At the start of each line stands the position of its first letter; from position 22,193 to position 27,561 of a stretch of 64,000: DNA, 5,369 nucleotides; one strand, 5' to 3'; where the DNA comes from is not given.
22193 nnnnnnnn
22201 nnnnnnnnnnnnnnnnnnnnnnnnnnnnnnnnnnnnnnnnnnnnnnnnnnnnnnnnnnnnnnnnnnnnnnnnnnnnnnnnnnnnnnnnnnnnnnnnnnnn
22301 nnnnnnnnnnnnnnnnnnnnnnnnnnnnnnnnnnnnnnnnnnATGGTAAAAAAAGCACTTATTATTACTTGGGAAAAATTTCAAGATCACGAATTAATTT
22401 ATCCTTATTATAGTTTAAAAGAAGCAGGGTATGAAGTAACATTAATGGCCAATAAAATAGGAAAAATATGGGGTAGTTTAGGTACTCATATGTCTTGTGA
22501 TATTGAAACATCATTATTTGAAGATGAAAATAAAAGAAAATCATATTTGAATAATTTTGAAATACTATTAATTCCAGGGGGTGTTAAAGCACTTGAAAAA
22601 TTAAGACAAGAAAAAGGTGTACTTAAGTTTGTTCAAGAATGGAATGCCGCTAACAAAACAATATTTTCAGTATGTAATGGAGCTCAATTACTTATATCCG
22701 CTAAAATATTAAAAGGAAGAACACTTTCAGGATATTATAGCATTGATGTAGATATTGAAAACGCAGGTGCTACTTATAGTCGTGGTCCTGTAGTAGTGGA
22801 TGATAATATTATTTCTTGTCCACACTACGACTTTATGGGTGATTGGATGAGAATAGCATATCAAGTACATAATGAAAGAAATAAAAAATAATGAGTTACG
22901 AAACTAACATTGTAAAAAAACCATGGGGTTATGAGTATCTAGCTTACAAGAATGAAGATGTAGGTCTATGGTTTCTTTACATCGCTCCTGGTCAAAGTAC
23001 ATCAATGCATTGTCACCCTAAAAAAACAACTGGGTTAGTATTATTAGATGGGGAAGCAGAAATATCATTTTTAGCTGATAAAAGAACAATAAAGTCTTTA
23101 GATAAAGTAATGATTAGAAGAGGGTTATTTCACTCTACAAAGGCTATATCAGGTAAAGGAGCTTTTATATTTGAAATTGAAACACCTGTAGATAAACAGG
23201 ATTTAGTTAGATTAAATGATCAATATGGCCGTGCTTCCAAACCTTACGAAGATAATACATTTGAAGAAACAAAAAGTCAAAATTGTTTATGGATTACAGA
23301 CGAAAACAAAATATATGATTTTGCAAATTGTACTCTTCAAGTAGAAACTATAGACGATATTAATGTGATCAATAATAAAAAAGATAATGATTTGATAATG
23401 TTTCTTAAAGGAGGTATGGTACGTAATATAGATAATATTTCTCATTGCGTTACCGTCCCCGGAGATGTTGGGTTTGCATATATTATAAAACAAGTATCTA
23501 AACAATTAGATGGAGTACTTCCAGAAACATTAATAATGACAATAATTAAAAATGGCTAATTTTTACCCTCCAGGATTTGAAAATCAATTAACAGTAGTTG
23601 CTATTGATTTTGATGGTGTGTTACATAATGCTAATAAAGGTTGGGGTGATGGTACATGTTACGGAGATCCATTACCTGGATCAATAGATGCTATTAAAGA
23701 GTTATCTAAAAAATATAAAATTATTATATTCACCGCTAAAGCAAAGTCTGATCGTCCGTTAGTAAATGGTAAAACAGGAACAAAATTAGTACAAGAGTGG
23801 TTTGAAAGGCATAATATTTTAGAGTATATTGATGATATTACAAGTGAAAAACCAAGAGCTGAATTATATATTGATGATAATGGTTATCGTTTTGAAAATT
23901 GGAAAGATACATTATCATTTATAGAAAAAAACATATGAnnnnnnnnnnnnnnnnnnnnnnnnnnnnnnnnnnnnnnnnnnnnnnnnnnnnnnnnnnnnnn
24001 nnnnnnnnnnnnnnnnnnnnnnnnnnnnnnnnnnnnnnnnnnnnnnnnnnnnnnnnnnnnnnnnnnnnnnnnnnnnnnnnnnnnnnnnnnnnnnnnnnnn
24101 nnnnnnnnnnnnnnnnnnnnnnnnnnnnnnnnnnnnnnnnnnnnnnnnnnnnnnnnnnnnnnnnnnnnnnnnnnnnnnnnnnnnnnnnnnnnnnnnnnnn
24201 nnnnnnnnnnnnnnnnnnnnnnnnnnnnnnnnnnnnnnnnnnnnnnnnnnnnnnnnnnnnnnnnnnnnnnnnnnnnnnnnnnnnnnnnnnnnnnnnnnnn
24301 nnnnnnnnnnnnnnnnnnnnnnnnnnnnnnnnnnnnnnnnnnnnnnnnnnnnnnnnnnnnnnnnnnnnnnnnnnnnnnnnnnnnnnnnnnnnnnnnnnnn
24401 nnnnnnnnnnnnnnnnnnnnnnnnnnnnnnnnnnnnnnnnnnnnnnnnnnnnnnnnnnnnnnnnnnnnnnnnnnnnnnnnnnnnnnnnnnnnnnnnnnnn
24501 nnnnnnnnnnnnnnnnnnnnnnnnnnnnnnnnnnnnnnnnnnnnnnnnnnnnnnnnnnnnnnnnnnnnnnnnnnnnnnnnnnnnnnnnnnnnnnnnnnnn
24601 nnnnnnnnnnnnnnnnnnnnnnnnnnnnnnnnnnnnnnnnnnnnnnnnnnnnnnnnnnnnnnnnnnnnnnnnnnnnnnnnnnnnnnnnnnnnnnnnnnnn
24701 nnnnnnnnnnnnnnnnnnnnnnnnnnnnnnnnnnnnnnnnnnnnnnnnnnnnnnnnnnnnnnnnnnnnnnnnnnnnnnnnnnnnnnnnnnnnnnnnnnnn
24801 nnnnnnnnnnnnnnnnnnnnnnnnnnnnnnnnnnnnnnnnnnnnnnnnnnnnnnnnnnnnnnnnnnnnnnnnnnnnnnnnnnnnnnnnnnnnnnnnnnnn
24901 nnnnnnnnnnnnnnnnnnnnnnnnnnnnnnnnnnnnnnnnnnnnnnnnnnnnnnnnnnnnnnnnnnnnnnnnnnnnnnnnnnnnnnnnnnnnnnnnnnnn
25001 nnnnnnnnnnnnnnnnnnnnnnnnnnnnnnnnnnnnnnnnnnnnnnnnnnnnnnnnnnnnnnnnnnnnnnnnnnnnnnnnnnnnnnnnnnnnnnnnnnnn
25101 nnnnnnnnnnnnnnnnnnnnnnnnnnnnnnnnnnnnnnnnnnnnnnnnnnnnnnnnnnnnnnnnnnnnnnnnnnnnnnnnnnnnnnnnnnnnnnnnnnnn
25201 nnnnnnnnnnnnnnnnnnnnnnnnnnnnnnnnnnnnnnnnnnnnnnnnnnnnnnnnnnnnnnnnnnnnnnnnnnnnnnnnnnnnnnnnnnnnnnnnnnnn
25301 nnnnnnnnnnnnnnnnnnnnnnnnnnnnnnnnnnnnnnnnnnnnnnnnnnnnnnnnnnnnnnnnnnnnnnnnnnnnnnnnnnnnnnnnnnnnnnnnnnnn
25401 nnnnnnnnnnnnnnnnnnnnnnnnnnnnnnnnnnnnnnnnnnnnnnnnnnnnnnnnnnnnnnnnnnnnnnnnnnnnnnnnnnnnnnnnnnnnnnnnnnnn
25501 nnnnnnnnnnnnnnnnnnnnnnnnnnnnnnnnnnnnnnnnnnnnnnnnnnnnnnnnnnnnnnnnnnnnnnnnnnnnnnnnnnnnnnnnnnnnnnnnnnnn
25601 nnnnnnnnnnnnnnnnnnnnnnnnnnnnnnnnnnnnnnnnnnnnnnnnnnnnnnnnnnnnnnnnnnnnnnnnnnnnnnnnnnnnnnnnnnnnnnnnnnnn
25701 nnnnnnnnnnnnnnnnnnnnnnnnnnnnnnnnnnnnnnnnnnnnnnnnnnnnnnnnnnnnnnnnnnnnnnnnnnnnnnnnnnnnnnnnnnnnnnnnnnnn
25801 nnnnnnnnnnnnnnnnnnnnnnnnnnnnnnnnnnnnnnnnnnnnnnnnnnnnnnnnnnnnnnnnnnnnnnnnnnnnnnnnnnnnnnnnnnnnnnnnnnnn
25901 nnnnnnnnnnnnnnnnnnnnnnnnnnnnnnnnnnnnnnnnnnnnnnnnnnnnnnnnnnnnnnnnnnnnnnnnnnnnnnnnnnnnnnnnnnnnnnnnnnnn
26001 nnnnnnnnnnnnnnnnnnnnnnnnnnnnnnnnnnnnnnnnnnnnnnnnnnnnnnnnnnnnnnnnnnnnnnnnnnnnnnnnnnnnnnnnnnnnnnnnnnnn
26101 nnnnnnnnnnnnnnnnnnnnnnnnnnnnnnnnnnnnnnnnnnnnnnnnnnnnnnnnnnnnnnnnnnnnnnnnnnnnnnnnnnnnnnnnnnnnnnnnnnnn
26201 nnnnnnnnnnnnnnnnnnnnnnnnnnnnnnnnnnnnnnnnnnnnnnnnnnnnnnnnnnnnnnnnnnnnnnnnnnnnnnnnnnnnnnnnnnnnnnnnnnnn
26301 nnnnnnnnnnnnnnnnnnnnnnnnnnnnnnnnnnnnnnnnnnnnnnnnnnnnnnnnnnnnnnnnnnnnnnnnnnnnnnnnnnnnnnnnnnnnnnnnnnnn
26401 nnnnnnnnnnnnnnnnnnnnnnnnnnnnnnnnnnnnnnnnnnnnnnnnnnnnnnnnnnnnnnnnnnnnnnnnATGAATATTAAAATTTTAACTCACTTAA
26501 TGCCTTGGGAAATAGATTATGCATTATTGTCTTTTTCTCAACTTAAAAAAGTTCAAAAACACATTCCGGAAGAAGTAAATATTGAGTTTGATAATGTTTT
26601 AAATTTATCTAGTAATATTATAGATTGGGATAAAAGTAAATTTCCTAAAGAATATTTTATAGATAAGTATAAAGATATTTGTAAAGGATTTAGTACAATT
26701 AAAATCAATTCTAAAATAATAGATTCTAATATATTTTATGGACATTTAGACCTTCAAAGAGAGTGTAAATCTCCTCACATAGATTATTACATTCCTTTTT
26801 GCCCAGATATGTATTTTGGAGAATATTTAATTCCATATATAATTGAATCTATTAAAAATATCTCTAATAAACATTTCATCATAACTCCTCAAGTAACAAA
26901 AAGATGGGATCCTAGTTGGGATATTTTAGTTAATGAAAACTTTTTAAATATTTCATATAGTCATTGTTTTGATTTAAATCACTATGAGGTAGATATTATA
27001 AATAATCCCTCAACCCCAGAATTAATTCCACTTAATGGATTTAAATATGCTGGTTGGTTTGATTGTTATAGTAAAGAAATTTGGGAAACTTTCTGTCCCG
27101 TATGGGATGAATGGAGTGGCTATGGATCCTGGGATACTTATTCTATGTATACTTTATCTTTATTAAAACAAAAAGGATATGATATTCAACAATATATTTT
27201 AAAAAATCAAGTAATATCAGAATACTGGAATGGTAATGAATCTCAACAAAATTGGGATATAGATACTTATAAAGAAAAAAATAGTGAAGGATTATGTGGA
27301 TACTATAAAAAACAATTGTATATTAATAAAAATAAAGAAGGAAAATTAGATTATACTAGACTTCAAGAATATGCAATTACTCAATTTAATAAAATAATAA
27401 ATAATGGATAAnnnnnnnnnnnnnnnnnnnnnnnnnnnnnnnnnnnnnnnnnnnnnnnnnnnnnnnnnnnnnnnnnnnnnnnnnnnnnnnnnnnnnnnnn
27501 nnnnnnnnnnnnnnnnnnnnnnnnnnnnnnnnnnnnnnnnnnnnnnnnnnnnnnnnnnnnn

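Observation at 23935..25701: Acetolactate-synthase-like ThDP enzyme embedded among deoxysugar genes: candidate YerE-like sugar-branching enzyme.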

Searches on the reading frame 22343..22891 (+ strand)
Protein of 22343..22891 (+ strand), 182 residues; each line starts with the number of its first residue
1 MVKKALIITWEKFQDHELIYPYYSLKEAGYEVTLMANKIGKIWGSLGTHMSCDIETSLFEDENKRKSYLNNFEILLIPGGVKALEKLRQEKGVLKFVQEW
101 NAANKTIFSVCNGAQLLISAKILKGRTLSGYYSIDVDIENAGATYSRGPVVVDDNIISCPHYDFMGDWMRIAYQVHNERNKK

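Call 4: search_protein_families(library=pfam, proteins=[window:22343-22891:+])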
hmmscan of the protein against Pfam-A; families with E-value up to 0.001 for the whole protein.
window:22343-22891:+ (182 aa): 2 families
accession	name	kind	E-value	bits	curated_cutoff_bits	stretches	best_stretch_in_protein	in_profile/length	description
PF01965.30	DJ-1_PfpI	-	2.4e-33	115.7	26.6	1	3-168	1-158/165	DJ-1/PfpI family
PF13507.12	GATase_5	-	0.00065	19.3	27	0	53-125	28-111/260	CobB/CobQ-like glutamine amidotransferase domain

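Call 5: search_protein_families(library=ncbifam, proteins=[window:22343-22891:+])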
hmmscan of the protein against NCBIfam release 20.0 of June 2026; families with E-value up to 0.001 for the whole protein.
window:22343-22891:+ (182 aa): 8 families
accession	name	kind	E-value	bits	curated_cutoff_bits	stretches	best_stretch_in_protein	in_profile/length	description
TIGR01382.1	PfpI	subfamily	3.9e-35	120.9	139.05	1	6-171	3-163/169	DJ-1/PfpI/YhbO family deglycase/protease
NF040823.1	deglyc_PfpI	equivalog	8.4e-28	97.3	330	1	4-170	2-159/166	deglycase PfpI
TIGR01383.1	not_thiJ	equivalog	3.4e-09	36.7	131.25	1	5-158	2-150/180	DJ-1 family glyoxalase III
NF003168.0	PRK04155.1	equivalog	4.1e-05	22.8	365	1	71-134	147-210/287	glyoxalase III HchA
NF002957.0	PRK03619.1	equivalog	6.9e-05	22.3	212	1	66-126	36-101/222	phosphoribosylformylglycinamidine synthase subunit PurQ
TIGR01737.1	FGAM_synth_I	equivalog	9.4e-05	21.8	177.8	1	68-126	37-100/228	phosphoribosylformylglycinamidine synthase I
TIGR03800.1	PLP_synth_Pdx2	equivalog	0.00081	19.4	105.55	1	60-139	25-103/184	pyridoxal 5'-phosphate synthase glutaminase subunit PdxT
NF008605.0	PRK11574.1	equivalog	0.00086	19.1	252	1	52-140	47-136/196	protein deglycase YajL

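Call 81: search_solved_structures(query=window:22343-22891:+, max_evalue=1e-10, show_alignments=1)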
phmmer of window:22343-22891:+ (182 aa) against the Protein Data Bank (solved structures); distinct sequences matched with E-value up to 1e-10: 14.
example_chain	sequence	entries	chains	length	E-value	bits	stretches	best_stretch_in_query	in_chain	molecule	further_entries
3l18_A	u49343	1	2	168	2.9e-23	85.6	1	4-171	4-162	Intracellular protease I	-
1g2i_A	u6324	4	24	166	2.5e-22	82.6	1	4-170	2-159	PROTEASE I | Deglycase PH1704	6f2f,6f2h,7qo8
5tw0_A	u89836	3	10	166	1.4e-21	80.2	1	4-170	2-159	Peptidase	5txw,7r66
6hf6_A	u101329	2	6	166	6e-21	78.1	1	4-170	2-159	Deglycase PH1704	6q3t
4ofw_A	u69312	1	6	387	8.9e-21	77.5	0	68-147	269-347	Protein DJ-1 homolog D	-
3uk7_A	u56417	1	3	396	1.1e-20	77.3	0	69-147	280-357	Class I glutamine amidotransferase-like domain-containing protein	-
3fse_A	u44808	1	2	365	1e-19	74.1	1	3-159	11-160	two-domain protein containing DJ-1/ThiJ/PfpI-like and ferritin-like domains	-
1oi4_A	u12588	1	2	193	2.9e-18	69.4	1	3-158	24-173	HYPOTHETICAL PROTEIN YHBO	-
4ogg_A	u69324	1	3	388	1.1e-17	67.5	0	69-147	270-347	Protein DJ-1 homolog D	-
8r3n_B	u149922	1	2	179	6.4e-16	61.7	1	9-159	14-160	Protease PfpI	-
4y0n_A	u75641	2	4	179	7.9e-15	58.2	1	1-170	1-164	Uncharacterized protein SAV1875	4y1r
4y1f_A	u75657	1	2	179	2.1e-14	56.8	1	1-170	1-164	Uncharacterized protein SAV1875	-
4y1g_A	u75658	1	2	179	4e-14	55.9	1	1-170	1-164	Uncharacterized protein SAV1875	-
4y1e_A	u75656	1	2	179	3.9e-13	52.7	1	1-170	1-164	Uncharacterized protein SAV1875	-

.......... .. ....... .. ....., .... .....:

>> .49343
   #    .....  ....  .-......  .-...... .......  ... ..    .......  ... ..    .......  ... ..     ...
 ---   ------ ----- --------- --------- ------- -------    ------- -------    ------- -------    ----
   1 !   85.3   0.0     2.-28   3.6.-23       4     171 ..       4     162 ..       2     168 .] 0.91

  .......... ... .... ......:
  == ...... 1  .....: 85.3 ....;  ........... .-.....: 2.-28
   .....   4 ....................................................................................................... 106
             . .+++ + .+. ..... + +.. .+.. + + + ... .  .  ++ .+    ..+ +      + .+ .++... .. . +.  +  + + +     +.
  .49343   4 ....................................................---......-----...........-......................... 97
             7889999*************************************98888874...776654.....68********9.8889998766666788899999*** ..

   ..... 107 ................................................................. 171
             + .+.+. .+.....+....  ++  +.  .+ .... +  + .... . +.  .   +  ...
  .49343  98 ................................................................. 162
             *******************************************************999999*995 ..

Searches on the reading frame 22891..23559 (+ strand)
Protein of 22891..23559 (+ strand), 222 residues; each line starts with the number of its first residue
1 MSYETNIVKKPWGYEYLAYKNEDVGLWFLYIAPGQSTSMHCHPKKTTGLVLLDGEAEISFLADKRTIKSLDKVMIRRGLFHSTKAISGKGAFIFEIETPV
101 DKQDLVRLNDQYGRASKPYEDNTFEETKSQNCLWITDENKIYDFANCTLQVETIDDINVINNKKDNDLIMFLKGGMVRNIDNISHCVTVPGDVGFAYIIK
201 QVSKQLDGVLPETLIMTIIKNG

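Call 4: search_protein_families(library=pfam, proteins=[window:22891-23559:+])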
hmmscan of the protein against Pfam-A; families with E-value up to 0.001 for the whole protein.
window:22891-23559:+ (222 aa): 0 families

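Call 5: search_protein_families(library=ncbifam, proteins=[window:22891-23559:+])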
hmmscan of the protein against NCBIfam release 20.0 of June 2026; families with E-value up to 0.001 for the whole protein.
window:22891-23559:+ (222 aa): 1 family
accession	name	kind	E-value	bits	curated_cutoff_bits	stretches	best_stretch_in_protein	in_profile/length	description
TIGR01479.1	GMP_PMI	equivalog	4.7e-05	22.4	372.95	1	7-114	358-467/467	mannose-1-phosphate guanylyltransferase/mannose-6-phosphate isomerase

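Call 61: search_solved_structures(query=A2, max_evalue=1, show_alignments=2)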
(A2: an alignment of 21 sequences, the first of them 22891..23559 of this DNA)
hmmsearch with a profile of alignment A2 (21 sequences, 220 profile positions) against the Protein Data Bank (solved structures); distinct sequences matched with E-value up to 1: 7.
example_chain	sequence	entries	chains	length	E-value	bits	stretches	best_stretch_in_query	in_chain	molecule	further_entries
4e2g_A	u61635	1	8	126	0.0004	23.5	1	12-108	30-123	Cupin 2 conserved barrel domain protein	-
9u8n_A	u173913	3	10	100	0.00079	22.5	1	16-59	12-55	Cupin type-2 domain-containing protein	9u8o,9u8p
3d82_A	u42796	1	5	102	0.015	18.3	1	37-94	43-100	Cupin 2, conserved barrel domain protein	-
3eqe_A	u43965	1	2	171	0.077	16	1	8-63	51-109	Putative cystein dioxygenase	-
4qm8_A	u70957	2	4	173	0.078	16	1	8-63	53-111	Cysteine dioxygenase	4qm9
9bwf_A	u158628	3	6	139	0.095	15.7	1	32-98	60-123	Cellulose oxidative enzyme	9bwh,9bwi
2pa7_A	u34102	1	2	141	0.62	13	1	33-113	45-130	DTDP-6-deoxy-3,4-keto-hexulose isomerase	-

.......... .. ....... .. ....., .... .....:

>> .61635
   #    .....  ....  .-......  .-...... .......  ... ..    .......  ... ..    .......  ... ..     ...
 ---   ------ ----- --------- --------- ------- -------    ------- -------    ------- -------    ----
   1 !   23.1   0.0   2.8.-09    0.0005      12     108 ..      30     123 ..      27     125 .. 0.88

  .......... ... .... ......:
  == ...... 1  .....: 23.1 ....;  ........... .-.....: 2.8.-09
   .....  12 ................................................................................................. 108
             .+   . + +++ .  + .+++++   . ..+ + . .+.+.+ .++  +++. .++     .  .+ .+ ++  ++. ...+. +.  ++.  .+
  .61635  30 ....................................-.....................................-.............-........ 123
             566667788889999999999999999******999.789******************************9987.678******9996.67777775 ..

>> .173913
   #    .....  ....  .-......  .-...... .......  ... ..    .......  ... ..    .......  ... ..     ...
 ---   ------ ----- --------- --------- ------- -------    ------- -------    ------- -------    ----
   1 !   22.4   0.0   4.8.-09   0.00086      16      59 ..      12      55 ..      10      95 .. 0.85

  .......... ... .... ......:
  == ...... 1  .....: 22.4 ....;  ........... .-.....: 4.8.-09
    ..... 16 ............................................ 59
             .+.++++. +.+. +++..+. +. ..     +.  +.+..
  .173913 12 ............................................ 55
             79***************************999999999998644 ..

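Call 62: find_homologous_proteins(query=window:22891-23559:+, max_evalue=0.00001)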
Query window:22891-23559:+ (222 aa): 1374 proteins with E <= 0.00001 among 1465 candidates; the best 120 are listed.
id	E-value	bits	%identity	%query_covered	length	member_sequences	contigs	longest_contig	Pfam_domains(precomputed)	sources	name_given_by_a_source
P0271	5.1e-147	505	100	100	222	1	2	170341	-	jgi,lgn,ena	-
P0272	1.1e-130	452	88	100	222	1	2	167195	-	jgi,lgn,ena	jgi:mannose-6-phosphate isomerase-like protein (cupin superfamily)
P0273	3.5e-129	447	87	99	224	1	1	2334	-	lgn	-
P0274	8.7e-129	446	86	100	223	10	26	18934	-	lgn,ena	-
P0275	7.8e-126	436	84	100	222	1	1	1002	-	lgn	-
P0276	1.1e-124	432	84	100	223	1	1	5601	-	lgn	-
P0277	1.7e-124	432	85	98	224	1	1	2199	-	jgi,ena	jgi:quercetin dioxygenase-like cupin family protein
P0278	3.4e-124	431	84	100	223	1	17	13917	-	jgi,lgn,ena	jgi:quercetin dioxygenase-like cupin family protein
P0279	1.3e-123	429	83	100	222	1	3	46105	-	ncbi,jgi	jgi:mannose-6-phosphate isomerase-like protein (cupin superfamily)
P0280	1.3e-123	429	83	100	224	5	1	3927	-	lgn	-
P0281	4.0e-123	427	83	100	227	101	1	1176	-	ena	-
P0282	5.6e-123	427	83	100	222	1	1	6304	-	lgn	-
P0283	1.1e-122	426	83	100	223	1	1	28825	-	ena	-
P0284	1.2e-122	426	83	100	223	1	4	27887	-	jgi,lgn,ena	jgi:quercetin dioxygenase-like cupin family protein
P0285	1.6e-122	425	83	100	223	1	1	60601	-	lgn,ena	-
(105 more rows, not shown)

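Call 71: search_protein_families(library=pfam, proteins=[window:22891-23559:+], max_evalue=10)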
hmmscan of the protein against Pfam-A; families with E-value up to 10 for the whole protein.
window:22891-23559:+ (222 aa): 5 families
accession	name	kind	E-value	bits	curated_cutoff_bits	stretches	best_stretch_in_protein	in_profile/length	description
PF07883.17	Cupin_2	-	0.0019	18.3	27.2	1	29-89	3-62/70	Cupin domain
PF01050.24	MannoseP_isomer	-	0.0029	18.2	23.6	1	8-110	12-116/116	Mannose-6-phosphate isomerase C-terminal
PF05995.18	CDO_I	-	0.013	15.4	23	1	23-78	69-125/170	Cysteine dioxygenase type I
PF02041.22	Auxin_BP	-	0.061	13.4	21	1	22-56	42-75/167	Auxin binding protein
PF20502.4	DNAPKcs_CC1-2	-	0.12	11.1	26.1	1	123-210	361-449/809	DNA-dependent protein kinase catalytic subunit, CC1/2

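Call 78: predict_structure(alignment_id=A3)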
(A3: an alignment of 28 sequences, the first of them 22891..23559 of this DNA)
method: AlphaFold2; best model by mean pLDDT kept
length: 222 residues; sequences in the alignment: 28
mean_pLDDT: 87.8   pTM: 0.85
mean pLDDT of the five models: 87.8, 85.3, 85.2, 84.7, 84.4
residues with pLDDT >= 90: 147; 70-90: 52; 50-70: 17; < 50: 6
segments of 3 or more residues with pLDDT < 50: 108-110
pLDDT, mean of each block of 10 residues (from residue 1): 81 93 93 88 82 95 90 84 94 91 51 55 80 93 96 97 97 95 91 96 94 96 82
secondary structure, 60 per line:
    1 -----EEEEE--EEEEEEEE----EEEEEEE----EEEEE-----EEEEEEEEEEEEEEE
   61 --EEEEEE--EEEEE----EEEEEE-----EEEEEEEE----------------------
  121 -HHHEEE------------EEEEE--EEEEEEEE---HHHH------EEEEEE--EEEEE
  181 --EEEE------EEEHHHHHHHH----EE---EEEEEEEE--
elements in order: E6-10 E13-20 E25-31 E36-40 E46-60 E63-68 E71-75 E80-85 E91-98 E125-127 E140-144 E147-154 H158-161 E168-173 E176-180 E183-186 E193-195 H196-203 E213-220

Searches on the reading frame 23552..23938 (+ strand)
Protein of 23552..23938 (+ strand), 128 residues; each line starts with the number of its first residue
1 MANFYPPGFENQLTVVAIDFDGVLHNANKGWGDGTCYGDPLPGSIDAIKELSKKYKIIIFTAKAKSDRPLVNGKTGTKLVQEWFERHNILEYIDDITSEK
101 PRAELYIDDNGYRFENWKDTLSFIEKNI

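Call 4: search_protein_families(library=pfam, proteins=[window:23552-23938:+])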
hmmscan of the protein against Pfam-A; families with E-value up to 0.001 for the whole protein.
window:23552-23938:+ (128 aa): 0 families

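Call 5: search_protein_families(library=ncbifam, proteins=[window:23552-23938:+])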
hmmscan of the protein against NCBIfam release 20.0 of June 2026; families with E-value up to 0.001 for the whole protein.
window:23552-23938:+ (128 aa): 0 families

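Call 71: search_protein_families(library=pfam, proteins=[window:23552-23938:+], max_evalue=10)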
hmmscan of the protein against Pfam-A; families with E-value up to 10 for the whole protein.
window:23552-23938:+ (128 aa): 5 families
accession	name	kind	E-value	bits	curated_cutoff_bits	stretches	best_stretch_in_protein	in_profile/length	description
PF06941.18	NT5C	-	0.0052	17.1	24.8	1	40-118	68-144/180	5' nucleotidase, deoxy (Pyrimidine), cytosolic type C protein (NT5C)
PF13344.12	Hydrolase_6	-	0.024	15.1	27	1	16-61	1-37/101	Haloacid dehalogenase-like hydrolase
PF18143.6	HAD_SAK_2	-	0.029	15.2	27.5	1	15-102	1-82/139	HAD domain in Swiss Army Knife RNA repair proteins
PF19416.4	Astro_VPg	-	0.11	13.8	25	1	76-115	41-80/104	Astrovirus VPg protein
PF00702.32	Hydrolase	-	0.16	12.8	26.4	1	40-102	99-156/191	haloacid dehalogenase-like hydrolase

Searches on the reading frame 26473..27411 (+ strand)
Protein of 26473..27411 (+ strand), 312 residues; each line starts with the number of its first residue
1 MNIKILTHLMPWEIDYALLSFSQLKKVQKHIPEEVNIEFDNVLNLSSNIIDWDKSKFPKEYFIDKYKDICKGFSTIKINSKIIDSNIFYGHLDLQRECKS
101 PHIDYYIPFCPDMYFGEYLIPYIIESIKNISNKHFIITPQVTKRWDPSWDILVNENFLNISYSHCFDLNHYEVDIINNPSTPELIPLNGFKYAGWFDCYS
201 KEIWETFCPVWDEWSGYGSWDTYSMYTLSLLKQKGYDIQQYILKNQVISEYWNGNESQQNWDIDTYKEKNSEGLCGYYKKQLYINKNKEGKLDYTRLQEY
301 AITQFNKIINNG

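Call 4: search_protein_families(library=pfam, proteins=[window:26473-27411:+])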
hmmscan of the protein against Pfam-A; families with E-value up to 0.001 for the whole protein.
window:26473-27411:+ (312 aa): 0 families

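Call 5: search_protein_families(library=ncbifam, proteins=[window:26473-27411:+])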
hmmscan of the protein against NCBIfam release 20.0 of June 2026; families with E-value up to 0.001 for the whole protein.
window:26473-27411:+ (312 aa): 0 families

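Call 71: search_protein_families(library=pfam, proteins=[window:26473-27411:+], max_evalue=10)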
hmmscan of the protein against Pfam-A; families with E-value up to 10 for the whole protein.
window:26473-27411:+ (312 aa): 0 families
